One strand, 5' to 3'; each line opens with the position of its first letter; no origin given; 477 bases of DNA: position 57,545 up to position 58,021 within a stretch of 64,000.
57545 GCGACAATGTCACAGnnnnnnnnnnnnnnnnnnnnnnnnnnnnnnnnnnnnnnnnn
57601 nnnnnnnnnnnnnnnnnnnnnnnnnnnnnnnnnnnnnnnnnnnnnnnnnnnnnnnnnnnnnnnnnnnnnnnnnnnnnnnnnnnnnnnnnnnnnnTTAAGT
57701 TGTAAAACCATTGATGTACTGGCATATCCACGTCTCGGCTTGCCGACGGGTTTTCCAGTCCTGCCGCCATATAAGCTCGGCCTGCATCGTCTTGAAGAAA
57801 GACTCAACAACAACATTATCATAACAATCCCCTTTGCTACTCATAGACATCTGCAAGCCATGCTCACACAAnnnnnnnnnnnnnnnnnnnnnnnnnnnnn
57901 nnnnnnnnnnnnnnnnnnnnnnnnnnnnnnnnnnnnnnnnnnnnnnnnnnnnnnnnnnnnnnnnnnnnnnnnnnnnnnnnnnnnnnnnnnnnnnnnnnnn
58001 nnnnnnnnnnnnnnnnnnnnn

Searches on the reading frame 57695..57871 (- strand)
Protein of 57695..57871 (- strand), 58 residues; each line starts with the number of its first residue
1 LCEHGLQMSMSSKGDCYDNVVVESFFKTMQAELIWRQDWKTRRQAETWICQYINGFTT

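Call 110: search_protein_families(library=ncbifam, proteins=[window:57695-57871:-], max_evalue=0.001)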
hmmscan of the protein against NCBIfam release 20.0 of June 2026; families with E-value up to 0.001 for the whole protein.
window:57695-57871:- (58 aa): 1 family
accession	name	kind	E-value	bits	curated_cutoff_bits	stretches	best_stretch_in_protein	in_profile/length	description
NF033516.0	transpos_IS3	equivalog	4.3e-17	62.4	160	1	3-54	298-349/369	IS3 family transposase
